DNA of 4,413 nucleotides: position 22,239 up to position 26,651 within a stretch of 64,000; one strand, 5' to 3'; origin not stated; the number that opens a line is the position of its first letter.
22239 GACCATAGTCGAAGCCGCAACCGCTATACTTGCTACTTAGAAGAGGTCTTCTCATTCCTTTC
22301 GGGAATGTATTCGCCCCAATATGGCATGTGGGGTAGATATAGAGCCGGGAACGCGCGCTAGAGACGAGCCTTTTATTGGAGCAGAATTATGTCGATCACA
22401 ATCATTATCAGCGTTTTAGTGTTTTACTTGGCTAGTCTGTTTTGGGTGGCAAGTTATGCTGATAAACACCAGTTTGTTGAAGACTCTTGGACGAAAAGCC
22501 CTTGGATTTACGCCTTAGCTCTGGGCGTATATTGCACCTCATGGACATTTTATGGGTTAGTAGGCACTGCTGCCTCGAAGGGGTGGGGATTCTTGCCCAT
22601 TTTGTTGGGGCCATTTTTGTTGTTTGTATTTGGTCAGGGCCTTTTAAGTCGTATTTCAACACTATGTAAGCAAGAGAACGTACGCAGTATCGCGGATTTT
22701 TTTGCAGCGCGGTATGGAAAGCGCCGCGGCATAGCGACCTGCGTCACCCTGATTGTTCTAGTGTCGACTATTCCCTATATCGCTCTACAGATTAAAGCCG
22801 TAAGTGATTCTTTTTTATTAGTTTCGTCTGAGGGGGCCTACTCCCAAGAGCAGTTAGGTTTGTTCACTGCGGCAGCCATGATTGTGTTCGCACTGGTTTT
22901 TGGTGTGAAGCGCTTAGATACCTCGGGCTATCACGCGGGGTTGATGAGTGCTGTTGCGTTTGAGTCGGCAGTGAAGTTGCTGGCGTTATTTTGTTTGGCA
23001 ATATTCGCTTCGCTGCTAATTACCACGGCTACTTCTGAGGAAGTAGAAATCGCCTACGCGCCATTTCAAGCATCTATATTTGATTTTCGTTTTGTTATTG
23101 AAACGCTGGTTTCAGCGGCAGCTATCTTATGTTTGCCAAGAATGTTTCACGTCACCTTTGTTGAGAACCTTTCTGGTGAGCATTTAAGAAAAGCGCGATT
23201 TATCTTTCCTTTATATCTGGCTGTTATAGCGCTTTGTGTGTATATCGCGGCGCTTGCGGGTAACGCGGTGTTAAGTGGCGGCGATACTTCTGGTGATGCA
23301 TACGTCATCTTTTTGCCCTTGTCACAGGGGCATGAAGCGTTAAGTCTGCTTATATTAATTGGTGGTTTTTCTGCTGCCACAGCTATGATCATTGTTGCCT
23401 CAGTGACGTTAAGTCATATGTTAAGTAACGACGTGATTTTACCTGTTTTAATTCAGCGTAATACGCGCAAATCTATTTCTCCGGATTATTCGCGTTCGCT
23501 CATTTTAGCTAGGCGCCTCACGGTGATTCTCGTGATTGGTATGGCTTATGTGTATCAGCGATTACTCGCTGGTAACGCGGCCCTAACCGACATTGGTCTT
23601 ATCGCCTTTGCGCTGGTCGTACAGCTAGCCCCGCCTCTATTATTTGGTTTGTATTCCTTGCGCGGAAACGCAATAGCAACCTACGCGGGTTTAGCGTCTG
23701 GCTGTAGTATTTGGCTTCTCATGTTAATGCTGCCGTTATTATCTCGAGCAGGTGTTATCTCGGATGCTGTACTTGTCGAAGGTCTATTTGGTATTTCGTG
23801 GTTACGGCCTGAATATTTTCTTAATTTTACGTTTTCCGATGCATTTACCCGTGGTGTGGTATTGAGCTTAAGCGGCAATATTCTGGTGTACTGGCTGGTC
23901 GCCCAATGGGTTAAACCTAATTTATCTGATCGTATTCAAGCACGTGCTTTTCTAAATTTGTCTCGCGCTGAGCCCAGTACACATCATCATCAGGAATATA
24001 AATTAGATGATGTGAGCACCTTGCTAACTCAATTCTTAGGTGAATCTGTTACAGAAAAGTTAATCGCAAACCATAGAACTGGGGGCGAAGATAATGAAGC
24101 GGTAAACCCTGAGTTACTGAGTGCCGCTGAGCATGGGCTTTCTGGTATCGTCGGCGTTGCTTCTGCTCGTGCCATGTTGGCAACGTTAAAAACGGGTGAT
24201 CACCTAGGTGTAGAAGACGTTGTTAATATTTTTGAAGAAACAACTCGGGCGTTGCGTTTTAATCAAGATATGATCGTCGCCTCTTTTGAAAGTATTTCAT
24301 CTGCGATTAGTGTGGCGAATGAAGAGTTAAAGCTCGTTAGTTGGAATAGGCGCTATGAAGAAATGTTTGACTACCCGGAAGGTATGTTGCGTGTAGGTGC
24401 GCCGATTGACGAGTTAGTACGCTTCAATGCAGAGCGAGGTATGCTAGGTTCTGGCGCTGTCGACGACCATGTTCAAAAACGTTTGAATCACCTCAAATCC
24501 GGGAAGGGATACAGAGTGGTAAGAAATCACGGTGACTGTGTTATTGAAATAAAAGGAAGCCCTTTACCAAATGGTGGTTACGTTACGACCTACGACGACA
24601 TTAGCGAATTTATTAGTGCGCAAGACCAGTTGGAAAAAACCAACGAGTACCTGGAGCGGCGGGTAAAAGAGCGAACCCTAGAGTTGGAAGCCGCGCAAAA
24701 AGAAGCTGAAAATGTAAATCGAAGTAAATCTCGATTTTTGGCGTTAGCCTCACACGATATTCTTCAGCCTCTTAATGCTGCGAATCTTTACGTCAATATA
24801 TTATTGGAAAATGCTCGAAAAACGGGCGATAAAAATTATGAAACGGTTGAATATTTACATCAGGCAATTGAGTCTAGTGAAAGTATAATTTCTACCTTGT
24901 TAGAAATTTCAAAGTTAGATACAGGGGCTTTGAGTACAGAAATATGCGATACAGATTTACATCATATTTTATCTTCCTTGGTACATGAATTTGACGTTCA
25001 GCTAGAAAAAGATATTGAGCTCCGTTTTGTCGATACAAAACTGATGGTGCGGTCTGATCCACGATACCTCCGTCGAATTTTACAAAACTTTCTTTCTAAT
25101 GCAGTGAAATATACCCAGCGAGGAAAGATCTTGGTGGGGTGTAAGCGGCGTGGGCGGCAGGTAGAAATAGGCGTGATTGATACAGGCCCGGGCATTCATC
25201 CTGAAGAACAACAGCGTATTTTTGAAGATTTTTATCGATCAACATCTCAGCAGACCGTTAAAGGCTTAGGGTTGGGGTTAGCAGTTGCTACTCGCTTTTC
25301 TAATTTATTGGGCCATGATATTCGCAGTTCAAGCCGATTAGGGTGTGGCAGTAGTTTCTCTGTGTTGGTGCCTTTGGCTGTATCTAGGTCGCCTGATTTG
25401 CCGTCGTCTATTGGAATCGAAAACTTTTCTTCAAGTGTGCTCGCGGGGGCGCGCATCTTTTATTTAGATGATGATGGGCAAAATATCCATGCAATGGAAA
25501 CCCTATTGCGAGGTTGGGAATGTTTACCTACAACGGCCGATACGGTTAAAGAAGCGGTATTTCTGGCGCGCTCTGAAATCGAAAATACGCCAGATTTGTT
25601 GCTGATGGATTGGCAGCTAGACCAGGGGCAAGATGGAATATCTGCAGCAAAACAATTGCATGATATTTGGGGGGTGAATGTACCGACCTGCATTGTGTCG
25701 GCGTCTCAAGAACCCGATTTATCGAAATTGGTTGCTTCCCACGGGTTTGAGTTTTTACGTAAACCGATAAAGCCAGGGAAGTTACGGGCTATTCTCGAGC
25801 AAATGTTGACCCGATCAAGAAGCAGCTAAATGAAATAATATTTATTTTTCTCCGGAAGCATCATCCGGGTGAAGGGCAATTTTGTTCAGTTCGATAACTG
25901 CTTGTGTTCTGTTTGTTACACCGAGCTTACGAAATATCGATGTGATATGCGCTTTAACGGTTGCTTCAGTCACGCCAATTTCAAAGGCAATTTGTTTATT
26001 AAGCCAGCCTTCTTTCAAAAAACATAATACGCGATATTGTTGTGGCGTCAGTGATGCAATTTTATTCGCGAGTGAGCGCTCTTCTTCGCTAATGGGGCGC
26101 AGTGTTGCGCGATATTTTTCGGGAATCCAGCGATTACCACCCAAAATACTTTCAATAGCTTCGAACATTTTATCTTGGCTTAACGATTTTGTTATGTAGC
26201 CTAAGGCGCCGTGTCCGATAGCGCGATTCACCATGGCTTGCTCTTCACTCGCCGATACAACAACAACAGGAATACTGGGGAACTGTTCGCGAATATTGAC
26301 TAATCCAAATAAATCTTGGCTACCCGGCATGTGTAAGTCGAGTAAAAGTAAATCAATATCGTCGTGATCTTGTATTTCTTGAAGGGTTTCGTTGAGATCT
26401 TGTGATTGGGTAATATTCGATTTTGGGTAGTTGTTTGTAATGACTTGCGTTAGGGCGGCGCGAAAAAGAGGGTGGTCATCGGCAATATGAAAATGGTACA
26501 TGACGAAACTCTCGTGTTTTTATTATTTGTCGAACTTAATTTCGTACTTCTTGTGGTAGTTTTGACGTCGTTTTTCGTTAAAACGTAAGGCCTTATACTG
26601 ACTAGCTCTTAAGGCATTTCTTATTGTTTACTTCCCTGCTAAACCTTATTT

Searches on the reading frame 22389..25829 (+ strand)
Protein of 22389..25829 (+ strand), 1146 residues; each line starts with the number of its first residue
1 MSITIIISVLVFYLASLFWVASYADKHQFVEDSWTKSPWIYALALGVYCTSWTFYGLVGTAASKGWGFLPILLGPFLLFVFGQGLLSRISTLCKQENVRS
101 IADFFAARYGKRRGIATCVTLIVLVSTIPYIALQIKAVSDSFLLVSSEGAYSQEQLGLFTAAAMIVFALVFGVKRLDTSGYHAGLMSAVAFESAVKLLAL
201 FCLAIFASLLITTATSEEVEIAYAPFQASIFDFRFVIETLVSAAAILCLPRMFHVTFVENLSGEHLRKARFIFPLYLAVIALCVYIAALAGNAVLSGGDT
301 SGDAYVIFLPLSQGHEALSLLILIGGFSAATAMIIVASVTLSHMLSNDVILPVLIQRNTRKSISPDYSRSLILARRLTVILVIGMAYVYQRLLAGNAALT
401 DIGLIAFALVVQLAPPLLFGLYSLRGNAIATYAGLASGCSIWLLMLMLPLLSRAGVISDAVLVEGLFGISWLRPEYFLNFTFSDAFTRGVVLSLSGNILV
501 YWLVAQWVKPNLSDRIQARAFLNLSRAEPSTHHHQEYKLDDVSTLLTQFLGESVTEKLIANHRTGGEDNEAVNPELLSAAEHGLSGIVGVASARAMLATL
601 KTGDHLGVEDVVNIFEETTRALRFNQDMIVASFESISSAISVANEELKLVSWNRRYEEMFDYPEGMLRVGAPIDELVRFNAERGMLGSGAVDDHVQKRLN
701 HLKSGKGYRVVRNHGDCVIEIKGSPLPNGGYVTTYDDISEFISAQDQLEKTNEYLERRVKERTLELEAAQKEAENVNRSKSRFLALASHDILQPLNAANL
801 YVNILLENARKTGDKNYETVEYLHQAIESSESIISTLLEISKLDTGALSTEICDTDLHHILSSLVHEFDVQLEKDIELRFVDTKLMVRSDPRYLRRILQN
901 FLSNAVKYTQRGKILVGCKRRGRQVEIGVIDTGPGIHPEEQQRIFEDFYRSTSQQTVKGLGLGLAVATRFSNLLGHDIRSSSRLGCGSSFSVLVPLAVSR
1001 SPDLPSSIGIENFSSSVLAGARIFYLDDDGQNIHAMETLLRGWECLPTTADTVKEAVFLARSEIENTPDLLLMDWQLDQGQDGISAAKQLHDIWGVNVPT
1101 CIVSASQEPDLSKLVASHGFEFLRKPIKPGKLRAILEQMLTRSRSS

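Call 64: search_protein_families(library=pfam, proteins=[window:22389-25829:+], max_evalue=0.00001)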
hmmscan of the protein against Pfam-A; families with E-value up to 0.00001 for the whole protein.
window:22389-25829:+ (1146 aa): 4 families
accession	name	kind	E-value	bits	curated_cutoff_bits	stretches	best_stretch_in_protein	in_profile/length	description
PF12860.13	PAS_7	-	2e-32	112.2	27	1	633-745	1-114/115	PAS fold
PF02518.31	HATPase_c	-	6.7e-24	84.9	26.4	1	890-997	2-110/111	Histidine kinase-, DNA gyrase B-, and HSP90-like ATPase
PF00072.30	Response_reg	-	1.5e-11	44.9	30.2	1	1024-1136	2-110/111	Response regulator receiver domain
PF00512.31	HisKA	-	2.3e-10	40.8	26.9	1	779-846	1-66/66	His Kinase A (phospho-acceptor) domain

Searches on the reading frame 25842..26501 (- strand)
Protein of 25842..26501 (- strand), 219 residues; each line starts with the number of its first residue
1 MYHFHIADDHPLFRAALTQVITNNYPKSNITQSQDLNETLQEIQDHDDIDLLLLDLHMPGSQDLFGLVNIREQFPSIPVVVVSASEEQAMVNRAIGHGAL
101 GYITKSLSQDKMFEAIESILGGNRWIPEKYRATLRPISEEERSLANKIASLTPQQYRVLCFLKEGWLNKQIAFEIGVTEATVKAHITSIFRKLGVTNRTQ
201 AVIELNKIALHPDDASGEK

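Call 64: search_protein_families(library=pfam, proteins=[window:25842-26501:-], max_evalue=0.00001)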
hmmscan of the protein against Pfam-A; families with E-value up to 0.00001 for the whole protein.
window:25842-26501:- (219 aa): 2 families
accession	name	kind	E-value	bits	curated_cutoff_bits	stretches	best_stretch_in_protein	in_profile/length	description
PF00072.30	Response_reg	-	2.5e-20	73.1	30.2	1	5-117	2-111/111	Response regulator receiver domain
PF00196.25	GerE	-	2.9e-15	56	23.5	1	150-203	2-55/57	Bacterial regulatory proteins, luxR family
